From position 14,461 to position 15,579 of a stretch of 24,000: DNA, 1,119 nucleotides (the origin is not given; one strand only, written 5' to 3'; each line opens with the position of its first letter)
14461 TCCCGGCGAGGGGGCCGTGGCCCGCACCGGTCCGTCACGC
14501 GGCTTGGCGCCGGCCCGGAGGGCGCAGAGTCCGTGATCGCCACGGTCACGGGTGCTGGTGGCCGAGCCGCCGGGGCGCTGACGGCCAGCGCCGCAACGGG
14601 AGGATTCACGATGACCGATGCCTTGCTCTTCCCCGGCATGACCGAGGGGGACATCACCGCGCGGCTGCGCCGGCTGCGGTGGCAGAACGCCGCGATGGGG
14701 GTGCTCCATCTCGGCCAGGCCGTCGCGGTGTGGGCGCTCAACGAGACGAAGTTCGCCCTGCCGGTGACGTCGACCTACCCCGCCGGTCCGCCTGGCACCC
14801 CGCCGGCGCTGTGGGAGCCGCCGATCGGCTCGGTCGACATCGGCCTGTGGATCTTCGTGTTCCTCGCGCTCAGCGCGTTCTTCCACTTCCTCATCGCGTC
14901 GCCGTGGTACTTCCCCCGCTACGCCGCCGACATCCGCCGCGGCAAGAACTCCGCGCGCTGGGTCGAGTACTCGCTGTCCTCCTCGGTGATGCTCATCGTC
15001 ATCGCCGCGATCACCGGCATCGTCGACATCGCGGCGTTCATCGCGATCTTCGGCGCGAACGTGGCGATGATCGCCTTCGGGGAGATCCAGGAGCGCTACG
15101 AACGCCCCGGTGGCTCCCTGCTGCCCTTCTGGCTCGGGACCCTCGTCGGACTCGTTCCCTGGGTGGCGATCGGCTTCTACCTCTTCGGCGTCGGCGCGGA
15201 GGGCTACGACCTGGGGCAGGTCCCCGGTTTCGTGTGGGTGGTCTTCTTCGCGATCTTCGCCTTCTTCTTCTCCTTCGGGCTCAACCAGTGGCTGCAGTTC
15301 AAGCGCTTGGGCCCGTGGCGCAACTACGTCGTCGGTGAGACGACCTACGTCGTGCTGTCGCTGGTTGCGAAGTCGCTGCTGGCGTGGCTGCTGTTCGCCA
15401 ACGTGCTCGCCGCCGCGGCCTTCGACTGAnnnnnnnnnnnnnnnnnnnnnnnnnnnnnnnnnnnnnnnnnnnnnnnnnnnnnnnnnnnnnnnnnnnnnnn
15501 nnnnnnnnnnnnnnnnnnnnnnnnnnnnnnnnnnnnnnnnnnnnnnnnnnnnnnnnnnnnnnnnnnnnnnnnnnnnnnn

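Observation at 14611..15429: Canonical heliorhodopsin gene placed directly after the SOS / B12-dependent dNTP-supply block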

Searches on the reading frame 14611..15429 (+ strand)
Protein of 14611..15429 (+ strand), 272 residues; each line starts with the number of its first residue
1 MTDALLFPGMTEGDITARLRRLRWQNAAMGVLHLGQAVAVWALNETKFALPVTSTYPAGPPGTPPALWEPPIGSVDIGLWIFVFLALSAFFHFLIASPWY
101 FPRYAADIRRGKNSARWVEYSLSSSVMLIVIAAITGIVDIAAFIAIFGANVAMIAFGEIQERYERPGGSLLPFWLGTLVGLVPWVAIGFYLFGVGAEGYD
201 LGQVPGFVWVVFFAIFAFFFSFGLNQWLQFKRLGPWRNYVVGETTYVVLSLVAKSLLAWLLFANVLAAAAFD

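Call 5: search_protein_families(library=pfam, proteins=[window:14611-15429:+], max_evalue=0.01)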
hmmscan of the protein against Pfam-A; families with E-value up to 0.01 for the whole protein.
window:14611-15429:+ (272 aa): 1 family
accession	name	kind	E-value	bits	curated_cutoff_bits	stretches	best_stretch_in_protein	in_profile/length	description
PF18761.7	Heliorhodopsin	-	1.5e-82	277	26.7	1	22-266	1-242/242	Heliorhodopsin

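Call 7: search_solved_structures(query=window:14611-15429:+, show_alignments=3)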
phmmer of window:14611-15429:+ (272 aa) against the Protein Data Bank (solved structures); distinct sequences matched with E-value up to 0.001: 6.
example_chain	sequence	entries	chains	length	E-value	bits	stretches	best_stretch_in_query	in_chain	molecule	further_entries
6su3_X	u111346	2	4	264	1.9e-68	234.1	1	19-268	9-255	48C12 heliorhodopsin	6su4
9ljj_A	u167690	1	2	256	2.9e-68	233.5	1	19-267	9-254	Heliorhodopsin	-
6uh3_A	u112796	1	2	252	6.2e-68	232.4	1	19-266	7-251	Heliorhodopsin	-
6is6_A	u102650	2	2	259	3.7e-42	147.8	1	18-266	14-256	heliorhodopsin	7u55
7clj_A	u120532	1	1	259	8.5e-42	146.7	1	18-266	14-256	heliorhodopsin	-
9vfc_A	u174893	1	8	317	2.9e-30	108.8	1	24-265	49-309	heliorhodopsin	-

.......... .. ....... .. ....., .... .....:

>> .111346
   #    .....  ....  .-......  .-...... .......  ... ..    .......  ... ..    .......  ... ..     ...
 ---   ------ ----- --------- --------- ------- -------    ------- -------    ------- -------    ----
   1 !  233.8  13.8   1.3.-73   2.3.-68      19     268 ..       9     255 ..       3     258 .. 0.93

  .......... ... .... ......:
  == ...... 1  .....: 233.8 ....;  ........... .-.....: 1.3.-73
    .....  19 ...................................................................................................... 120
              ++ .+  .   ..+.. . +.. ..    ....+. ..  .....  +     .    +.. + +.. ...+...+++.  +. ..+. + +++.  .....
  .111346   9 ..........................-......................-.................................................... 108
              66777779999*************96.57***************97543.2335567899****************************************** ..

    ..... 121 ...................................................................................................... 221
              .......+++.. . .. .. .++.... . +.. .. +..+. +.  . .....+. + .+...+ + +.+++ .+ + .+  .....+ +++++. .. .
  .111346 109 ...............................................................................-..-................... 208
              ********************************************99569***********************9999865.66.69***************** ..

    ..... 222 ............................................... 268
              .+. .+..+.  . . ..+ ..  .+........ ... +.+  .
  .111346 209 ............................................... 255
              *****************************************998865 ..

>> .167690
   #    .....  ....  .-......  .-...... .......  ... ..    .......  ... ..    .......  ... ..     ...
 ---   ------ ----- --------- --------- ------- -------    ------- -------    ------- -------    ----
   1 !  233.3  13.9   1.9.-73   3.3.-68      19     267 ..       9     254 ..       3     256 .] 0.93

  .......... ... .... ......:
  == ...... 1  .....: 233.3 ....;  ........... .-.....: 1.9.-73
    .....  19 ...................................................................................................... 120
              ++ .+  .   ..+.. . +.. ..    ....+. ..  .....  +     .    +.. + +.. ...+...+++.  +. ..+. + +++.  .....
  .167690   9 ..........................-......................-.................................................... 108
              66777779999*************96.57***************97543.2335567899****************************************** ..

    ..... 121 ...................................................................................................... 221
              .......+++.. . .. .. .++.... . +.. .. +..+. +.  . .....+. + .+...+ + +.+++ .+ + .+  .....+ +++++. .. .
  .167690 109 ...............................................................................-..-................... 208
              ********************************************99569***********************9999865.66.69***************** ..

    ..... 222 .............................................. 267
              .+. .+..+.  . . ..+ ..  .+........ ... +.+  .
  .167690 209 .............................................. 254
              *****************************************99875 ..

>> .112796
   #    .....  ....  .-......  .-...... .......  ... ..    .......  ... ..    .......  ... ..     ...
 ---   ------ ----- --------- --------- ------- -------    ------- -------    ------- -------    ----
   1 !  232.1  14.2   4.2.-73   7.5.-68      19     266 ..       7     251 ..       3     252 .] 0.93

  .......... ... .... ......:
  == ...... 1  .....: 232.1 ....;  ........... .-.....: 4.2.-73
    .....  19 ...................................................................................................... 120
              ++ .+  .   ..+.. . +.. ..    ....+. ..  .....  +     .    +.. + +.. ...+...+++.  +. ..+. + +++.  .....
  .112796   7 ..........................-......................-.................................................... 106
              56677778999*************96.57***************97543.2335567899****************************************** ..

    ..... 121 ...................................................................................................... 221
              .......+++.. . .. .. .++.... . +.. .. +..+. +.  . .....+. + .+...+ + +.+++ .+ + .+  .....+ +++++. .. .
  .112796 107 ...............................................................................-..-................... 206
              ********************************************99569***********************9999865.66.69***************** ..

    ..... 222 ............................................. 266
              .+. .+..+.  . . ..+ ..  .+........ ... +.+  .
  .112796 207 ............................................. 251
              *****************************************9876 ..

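Call 10: find_homologous_proteins(query=window:14611-15429:+, max_evalue=1e-10)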
Query window:14611-15429:+ (272 aa): 3025 proteins with E <= 1e-10 among 8000 candidates; the best 120 are listed.
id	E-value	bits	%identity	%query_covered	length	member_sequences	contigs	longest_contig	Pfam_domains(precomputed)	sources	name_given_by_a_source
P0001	6.5e-162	556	93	100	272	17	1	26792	PF18761.8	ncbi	-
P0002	1.5e-140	486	78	100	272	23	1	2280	PF18761.8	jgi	jgi:hypothetical protein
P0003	1.6e-140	485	82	98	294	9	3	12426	PF18761.8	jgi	jgi:hypothetical protein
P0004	9.5e-140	483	81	97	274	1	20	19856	PF18761.8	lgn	-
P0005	2.0e-139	482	77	100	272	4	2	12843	PF18761.8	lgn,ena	-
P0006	1.0e-138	480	81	98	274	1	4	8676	PF18761.8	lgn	-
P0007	2.7e-138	478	80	97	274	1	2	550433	PF18761.8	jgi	jgi:hypothetical protein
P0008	7.3e-138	477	80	98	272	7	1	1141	PF18761.8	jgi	jgi:hypothetical protein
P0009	1.3e-137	476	76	100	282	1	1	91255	PF18761.8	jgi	jgi:hypothetical protein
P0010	1.7e-137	476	79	97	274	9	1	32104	PF18761.8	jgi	-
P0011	4.8e-137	474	76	100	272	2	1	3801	PF18761.8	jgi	jgi:hypothetical protein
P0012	5.6e-137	474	80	97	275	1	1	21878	PF18761.8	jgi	jgi:hypothetical protein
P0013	1.1e-136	473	79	97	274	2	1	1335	PF18761.8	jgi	jgi:hypothetical protein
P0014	1.5e-136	472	77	97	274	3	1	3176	PF18761.8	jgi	jgi:hypothetical protein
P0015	1.5e-136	472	79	97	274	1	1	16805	PF18761.8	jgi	jgi:hypothetical protein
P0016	1.6e-136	472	76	100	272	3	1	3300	PF18761.8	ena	-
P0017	3.4e-136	471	77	97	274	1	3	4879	PF18761.8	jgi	jgi:hypothetical protein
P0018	3.9e-136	471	77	97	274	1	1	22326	PF18761.8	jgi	jgi:hypothetical protein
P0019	3.3e-135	468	76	100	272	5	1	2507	PF18761.8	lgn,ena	-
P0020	2.3e-134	465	79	98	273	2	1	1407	PF18761.8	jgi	-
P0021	6.5e-132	457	77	96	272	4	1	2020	PF18761.8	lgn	-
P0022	3.8e-128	445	73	97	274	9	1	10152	PF18761.8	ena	-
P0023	4.2e-127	441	73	96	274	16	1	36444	PF18761.8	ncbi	ncbi:MAG: heliorhodopsin HeR [Nitriliruptoraceae bacterium]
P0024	6.9e-127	441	75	97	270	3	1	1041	PF18761.8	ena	-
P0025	6.6e-126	438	71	98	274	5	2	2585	PF18761.8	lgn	-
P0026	2.1e-125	436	71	98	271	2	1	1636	PF18761.8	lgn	-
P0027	1.5e-124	433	72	97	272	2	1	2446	PF18761.8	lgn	-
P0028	3.4e-123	429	71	97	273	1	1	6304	PF18761.8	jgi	jgi:hypothetical protein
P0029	1.2e-122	427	72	97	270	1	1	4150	PF18761.8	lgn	-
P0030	1.8e-122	426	72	97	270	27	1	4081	PF18761.8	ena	-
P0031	3.1e-122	425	72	97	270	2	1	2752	PF18761.8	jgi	-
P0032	1.0e-121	424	74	97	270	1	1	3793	PF18761.8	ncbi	-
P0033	2.5e-121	422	74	97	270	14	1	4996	PF18761.8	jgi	-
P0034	4.2e-121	422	71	99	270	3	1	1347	PF18761.8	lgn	-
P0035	5.8e-121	421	71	97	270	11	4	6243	PF18761.8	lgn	-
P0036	4.6e-120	418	69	97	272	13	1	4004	PF18761.8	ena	-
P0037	1.6e-119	417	69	98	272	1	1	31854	PF18761.8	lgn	-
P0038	2.5e-119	416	72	97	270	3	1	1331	PF18761.8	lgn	-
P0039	3.0e-119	416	70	97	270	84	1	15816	PF18761.8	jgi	-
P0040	3.1e-119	416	70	99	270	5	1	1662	PF18761.8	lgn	-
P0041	5.3e-119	415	70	97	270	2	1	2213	PF18761.8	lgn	-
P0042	1.4e-118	413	71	97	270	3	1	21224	PF18761.8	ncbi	-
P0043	2.6e-118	413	69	97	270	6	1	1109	PF18761.8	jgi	-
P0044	4.5e-117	409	66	97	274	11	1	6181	PF18761.8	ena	-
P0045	2.2e-115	403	66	99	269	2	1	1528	PF18761.8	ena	-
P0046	1.3e-86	309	57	97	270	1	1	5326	PF18761.8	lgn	-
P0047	2.3e-86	308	56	98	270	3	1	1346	PF18761.8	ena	-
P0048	1.5e-85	305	56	97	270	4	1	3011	PF18761.8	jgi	jgi:hypothetical protein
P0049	7.6e-84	299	54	99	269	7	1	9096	PF18761.8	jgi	-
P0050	1.0e-83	299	54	97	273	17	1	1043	PF18761.8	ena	-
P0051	2.8e-83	298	55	97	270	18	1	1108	PF18761.8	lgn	-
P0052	7.0e-83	296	54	99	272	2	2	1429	PF18761.8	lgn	-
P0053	8.2e-83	296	55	97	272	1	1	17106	PF18761.8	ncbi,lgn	-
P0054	1.6e-82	295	54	97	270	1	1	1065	PF18761.8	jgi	jgi:hypothetical protein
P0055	1.8e-82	295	55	99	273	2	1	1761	PF18761.8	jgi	-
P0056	2.0e-82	295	54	99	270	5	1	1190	PF18761.8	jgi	-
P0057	3.4e-82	294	55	97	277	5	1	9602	PF18761.8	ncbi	-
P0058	6.1e-82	293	54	99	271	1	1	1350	PF18761.8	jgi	jgi:hypothetical protein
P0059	6.9e-82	293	55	97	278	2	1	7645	PF18761.8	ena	-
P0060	8.5e-82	293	55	97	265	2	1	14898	PF18761.8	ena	-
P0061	1.1e-81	292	54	99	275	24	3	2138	PF18761.8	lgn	-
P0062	6.1e-81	290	54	97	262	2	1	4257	PF18761.8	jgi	jgi:hypothetical protein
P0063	1.6e-80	289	54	98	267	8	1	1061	PF18761.8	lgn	-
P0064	1.9e-80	288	55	98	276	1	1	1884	PF18761.8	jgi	jgi:hypothetical protein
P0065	2.7e-80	288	54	97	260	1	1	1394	PF18761.8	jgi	jgi:hypothetical protein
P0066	4.7e-80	287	53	98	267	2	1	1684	PF18761.8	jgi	jgi:hypothetical protein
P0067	5.1e-80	287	55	97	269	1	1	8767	PF18761.8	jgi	jgi:hypothetical protein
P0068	6.4e-80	287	53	97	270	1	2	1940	PF18761.8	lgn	-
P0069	7.2e-80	286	55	94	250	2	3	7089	PF18761.8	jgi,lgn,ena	-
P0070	9.3e-80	286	53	97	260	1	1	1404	PF18761.8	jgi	jgi:hypothetical protein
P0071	1.9e-79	285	56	93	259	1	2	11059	PF18761.8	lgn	-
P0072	2.9e-79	284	53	98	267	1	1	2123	PF18761.8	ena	-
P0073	7.0e-79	283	53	97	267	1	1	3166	PF18761.8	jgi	jgi:hypothetical protein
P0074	7.4e-79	283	53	98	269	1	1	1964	PF18761.8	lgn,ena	-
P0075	1.6e-78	282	53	94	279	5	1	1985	PF18761.8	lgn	-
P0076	1.8e-78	282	53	95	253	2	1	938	PF18761.8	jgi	jgi:hypothetical protein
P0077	2.3e-78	282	54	94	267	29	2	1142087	PF18761.8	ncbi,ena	-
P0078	2.6e-78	281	58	88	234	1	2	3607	PF18761.8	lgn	-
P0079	3.6e-78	281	52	97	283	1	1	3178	PF18761.8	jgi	jgi:hypothetical protein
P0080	4.6e-78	281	52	94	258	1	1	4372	PF18761.8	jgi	jgi:hypothetical protein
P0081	5.1e-78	280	52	98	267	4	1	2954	PF18761.8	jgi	jgi:hypothetical protein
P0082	5.8e-78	280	53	98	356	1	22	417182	PF18761.8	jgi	jgi:hypothetical protein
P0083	6.3e-78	280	56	92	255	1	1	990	PF18761.8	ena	-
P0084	6.3e-78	280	52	97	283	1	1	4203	PF18761.8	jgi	jgi:hypothetical protein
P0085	6.5e-78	280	52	96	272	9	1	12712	PF18761.8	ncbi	ncbi:MAG TPA: heliorhodopsin HeR, partial [Actinomycetota bacterium]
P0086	6.7e-78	280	54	95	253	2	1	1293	PF18761.8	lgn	-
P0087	8.0e-78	280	56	92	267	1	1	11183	PF18761.8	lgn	-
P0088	8.6e-78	280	53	94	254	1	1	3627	PF18761.8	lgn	-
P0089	8.8e-78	280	52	98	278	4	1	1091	PF18761.8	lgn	-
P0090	9.1e-78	280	55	93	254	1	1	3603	PF18761.8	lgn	-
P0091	9.4e-78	279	55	92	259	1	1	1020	PF18761.8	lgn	-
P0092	9.5e-78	279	55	95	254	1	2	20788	PF18761.8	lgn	-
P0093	9.9e-78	279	52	97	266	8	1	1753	PF18761.8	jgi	jgi:hypothetical protein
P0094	1.0e-77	279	55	92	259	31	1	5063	PF18761.8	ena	-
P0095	1.1e-77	279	52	97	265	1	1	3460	PF18761.8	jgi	jgi:hypothetical protein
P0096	1.2e-77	279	55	95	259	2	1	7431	PF18761.8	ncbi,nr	ncbi:MAG TPA: heliorhodopsin HeR [Acidimicrobiia bacterium]|nr:heliorhodopsin HeR [Acidimicrobiia ba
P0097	1.3e-77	279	56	95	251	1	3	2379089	PF18761.8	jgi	jgi:hypothetical protein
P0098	1.5e-77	279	53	91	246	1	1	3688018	PF18761.8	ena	-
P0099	1.5e-77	279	51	99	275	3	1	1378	PF18761.8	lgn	-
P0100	1.5e-77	279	52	98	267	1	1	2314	PF18761.8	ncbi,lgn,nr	ncbi:MAG TPA: heliorhodopsin HeR [Actinomycetota bacterium]|nr:heliorhodopsin HeR [Actinomycetota ba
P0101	1.6e-77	279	53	98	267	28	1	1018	PF18761.8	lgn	-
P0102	1.8e-77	279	55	92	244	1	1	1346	PF18761.8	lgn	-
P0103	1.8e-77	279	52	94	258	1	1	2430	PF18761.8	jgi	jgi:hypothetical protein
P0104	1.9e-77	279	54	93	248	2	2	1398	PF18761.8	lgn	-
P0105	1.9e-77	279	52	97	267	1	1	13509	PF18761.8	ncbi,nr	ncbi:MAG TPA: heliorhodopsin HeR [Actinomycetota bacterium]|nr:heliorhodopsin HeR [Actinomycetota ba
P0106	2.4e-77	278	55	94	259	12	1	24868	PF18761.8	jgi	jgi:hypothetical protein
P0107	2.7e-77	278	54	94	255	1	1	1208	PF18761.8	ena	-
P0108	2.8e-77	278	55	94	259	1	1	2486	PF18761.8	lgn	-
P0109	3.1e-77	278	55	91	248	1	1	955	PF18761.8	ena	-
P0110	3.3e-77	278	55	91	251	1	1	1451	PF18761.8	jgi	jgi:hypothetical protein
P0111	3.6e-77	278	54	91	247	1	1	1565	PF18761.8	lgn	-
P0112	3.9e-77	277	54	93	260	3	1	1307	PF18761.8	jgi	jgi:hypothetical protein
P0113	4.3e-77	277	53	94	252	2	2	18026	PF18761.8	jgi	jgi:hypothetical protein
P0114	4.4e-77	277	55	93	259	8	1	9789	PF18761.8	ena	-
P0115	5.4e-77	277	57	91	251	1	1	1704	PF18761.8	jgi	jgi:hypothetical protein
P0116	5.6e-77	277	56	92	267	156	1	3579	PF18761.8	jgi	-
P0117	6.1e-77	277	54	94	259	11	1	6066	PF18761.8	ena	-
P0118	6.5e-77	277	57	91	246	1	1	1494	PF18761.8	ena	-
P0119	6.6e-77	277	55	95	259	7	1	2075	PF18761.8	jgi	jgi:hypothetical protein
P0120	7.9e-77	276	55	92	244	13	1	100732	PF18761.8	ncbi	-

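Call 12: find_related_loci(query=A1, collection=genome_contigs, flank=10000)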
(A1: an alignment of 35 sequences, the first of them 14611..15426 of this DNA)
Query A1 (272 aa) in genome_contigs; peptide patterns used: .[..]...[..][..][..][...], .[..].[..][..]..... (x = any residue, [..] = any of these).
600 stretches matched a pattern (row limit reached: there are more); 596 encode a relative of the query (tblastn E <= 1e-3); the best 80 are kept; 80 distinct loci.
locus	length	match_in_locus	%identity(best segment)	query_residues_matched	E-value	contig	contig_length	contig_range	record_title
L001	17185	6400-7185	79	6-266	2e-126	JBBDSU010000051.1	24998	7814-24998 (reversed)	MAG: Nitriliruptoraceae bacterium isolate LejiaC_63_62 Lejia_C_4592_length_24998_cov_34, whole genome shotgun sequence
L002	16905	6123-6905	55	3-270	4e-86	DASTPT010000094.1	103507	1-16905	MAG TPA_asm: Actinomycetota bacterium isolate SMAG_U2204 k141_427900, whole genome shotgun sequence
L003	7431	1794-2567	55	10-267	9e-82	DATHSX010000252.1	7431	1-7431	MAG TPA_asm: Acidimicrobiia bacterium isolate SMAG_U16062 k141_866455, whole genome shotgun sequence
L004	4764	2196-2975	53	2-268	1e-81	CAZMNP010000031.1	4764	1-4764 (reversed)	MAG TPA_asm: uncultured Actinomycetes bacterium isolate binchicken_co31_380 genome assembly, contig: k141_1372579, whole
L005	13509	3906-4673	52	5-267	9e-82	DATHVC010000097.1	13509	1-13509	MAG TPA_asm: Actinomycetota bacterium isolate SMAG_U16123 k141_475539, whole genome shotgun sequence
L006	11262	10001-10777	52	3-266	3e-80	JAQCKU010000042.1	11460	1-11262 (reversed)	MAG: Actinomycetota bacterium isolate casp40-mb.83 NODE_13301_length_11460_cov_0.054573, whole genome shotgun sequence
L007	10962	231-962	55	18-267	7e-80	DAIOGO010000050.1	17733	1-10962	MAG TPA_asm: Actinomycetota bacterium isolate CTOTU26087 NODE_1298_length_17733_cov_6.851284, whole genome shotgun seque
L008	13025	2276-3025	53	12-267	3e-79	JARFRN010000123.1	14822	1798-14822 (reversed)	MAG: Acidimicrobiia bacterium isolate MAG_Ve_Sed_51 k141_5419680, whole genome shotgun sequence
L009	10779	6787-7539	51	19-272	4e-78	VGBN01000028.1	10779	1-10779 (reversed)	MAG: Actinomycetota bacterium isolate K_Offshore_40m_m2_034 K_Offshore_40m_m2_034_Ga0194133_10009968, whole genome shotg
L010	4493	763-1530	50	3-266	2e-77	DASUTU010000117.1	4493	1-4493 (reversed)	MAG TPA_asm: Actinomycetota bacterium isolate SMAG_U1771 k141_963429, whole genome shotgun sequence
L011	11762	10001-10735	53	19-266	3e-77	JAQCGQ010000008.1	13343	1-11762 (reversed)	MAG: Actinomycetota bacterium isolate casp40-mb.21 NODE_10926_length_13343_cov_0.056025, whole genome shotgun sequence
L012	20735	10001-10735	51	19-266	7e-77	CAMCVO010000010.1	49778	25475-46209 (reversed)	MAG: Bifidobacterium breve isolate ME-08apr19-276 genome assembly, contig: ME-08apr19-C1410, whole genome shotgun sequen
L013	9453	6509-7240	52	20-266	1e-76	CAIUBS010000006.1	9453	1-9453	MAG: uncultured actinobacterium isolate LaPlata-1m-b_bin-710 genome assembly, contig: bin-710:006/147, whole genome shot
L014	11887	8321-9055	51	19-266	3e-76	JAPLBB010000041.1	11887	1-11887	MAG: Actinomycetota bacterium isolate LacPavin_0818_WC45_MAG_42_41 LacPavin_0818_WC45_scaffold_30088, whole genome shotg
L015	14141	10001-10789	51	2-267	1e-75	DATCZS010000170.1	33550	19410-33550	MAG TPA_asm: Acidimicrobiia bacterium isolate SMAG_U76 k141_350985, whole genome shotgun sequence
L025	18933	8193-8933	51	20-269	4e-74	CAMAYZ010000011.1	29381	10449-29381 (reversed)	MAG: Bifidobacterium breve isolate MH-09jul19-317 genome assembly, contig: MH-09jul19-C3331, whole genome shotgun sequen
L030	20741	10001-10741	52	20-269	5e-73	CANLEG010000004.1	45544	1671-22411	MAG: Actinobacteria bacterium isolate ZE-3nov15-139 genome assembly, contig: ZE-3nov15-C270, whole genome shotgun sequen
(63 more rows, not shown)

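Call 15: find_encoding_contigs(protein=P0001, flank=10000, max_places=3)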
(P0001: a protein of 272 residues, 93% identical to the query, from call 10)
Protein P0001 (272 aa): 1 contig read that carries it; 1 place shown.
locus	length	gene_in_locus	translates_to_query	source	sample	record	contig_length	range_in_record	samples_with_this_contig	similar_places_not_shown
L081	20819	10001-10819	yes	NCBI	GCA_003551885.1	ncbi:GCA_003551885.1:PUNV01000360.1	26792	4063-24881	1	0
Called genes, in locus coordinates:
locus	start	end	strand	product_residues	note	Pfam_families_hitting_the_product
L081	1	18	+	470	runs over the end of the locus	PF13167:GTP-bdg_N, PF16360:GTP-bdg_M, PF03193:RsgA_GTPase (faint), PF02421:FeoB_N, PF01926:MMR_HSR1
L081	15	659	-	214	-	PF01726:LexA_DNA_bind, PF09339:HTH_IclR (faint), PF00717:Peptidase_S24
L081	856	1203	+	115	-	-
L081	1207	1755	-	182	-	PF22811:Zn_ribbon_NrdR, PF03477:ATP-cone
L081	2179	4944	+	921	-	PF08471:Ribonuc_red_2_N, PF02867:Ribonuc_red_lgC, PF12637:TSCPD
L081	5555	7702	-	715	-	PF04122:CW_binding_2, PF07995:GSDH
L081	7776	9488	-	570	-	PF04122:CW_binding_2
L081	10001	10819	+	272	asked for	PF18761:Heliorhodopsin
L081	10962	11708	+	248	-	PF00106:adh_short, PF08659:KR, PF13460:NAD_binding_10 (faint), PF13561:adh_short_C2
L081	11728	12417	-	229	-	PF00881:Nitroreductase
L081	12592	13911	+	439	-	PF01757:Acyl_transf_3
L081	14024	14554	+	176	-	PF00578:AhpC-TSA, PF08534:Redoxin, PF00085:Thioredoxin (faint), PF13098:Thioredoxin_2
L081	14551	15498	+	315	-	-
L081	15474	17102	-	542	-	PF00342:PGI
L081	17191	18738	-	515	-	PF12229:PG_binding_4, PF03734:YkuD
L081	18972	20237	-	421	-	PF01595:CNNM, PF00571:CBS (faint), PF03471:CorC_HlyC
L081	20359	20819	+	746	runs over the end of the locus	PF00365:PFK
